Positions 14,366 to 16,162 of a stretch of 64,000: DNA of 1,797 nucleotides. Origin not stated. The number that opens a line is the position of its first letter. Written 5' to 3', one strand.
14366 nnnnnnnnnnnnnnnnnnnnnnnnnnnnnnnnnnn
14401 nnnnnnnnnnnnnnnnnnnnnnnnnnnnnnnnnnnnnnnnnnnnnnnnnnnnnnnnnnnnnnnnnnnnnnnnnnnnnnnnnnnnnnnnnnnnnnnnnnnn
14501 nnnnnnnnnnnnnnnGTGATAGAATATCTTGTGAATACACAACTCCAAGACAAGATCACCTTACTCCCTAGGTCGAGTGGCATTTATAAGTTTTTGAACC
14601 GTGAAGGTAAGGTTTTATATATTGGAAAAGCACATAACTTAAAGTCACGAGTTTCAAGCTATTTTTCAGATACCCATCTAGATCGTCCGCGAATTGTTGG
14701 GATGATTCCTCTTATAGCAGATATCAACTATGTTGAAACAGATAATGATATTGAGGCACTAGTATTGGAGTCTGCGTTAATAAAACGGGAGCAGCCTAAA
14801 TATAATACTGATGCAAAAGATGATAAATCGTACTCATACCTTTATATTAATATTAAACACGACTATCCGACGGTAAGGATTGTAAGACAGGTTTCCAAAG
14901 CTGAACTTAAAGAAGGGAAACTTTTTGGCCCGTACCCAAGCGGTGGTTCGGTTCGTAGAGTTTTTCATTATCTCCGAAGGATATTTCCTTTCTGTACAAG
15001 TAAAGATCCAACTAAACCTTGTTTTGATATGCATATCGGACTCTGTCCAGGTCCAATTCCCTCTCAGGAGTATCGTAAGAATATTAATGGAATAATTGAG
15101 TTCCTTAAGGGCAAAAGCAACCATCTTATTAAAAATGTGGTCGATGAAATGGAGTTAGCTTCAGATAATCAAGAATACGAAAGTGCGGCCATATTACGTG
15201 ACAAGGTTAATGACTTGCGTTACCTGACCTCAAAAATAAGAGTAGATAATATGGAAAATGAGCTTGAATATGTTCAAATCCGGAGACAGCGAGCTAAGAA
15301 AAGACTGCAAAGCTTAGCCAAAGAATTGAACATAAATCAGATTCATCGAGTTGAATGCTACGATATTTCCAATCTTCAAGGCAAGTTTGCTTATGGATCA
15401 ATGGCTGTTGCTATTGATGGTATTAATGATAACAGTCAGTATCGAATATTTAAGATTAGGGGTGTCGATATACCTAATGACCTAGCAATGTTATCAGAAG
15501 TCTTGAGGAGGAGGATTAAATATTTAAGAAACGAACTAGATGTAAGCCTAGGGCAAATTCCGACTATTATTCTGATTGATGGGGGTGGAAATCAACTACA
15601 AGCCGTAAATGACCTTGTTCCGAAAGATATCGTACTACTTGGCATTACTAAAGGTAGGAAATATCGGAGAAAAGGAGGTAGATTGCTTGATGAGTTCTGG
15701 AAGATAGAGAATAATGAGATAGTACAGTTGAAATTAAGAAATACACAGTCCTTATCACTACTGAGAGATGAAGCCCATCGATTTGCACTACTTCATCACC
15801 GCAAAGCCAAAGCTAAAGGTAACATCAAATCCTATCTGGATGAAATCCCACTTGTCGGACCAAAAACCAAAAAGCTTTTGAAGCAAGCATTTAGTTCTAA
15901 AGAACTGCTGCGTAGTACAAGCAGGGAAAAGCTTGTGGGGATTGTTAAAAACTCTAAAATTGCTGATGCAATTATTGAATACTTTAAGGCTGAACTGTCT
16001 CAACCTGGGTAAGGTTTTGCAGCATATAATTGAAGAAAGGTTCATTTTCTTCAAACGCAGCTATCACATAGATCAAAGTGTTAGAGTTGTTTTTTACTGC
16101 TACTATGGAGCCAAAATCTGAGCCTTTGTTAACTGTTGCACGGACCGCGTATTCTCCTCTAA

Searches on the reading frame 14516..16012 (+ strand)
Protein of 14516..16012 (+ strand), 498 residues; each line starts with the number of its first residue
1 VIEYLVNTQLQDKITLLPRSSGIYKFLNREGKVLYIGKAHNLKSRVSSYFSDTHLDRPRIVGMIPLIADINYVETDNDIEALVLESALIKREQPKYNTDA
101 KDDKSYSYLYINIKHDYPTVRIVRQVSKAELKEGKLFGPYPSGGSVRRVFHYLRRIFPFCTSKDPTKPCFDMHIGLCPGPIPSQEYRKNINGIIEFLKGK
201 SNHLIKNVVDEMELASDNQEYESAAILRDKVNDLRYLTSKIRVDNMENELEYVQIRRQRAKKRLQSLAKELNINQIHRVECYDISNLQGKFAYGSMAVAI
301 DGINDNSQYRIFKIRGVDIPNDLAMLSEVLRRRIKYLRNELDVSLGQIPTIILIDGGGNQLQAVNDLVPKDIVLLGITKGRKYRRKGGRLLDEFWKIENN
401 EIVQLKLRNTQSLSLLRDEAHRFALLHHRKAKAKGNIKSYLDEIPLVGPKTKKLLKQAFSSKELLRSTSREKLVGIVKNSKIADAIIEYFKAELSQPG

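Call 71: search_protein_families(library=pfam, proteins=[window:14516-16012:+], max_evalue=0.00001)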
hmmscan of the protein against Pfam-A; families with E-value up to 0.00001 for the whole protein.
window:14516-16012:+ (498 aa): 3 families
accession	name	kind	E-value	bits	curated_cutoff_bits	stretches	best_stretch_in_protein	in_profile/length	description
PF08459.17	UvrC_RNaseH_dom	-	5.7e-32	111.2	22.3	1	270-424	3-158/159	UvrC RNAse H endonuclease domain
PF02151.25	UVR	-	8.7e-08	32.1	21.5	1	204-236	3-35/36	UvrB/uvrC motif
PF01541.30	GIY-YIG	-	1.3e-07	32.3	22.6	1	21-97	2-78/78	GIY-YIG catalytic domain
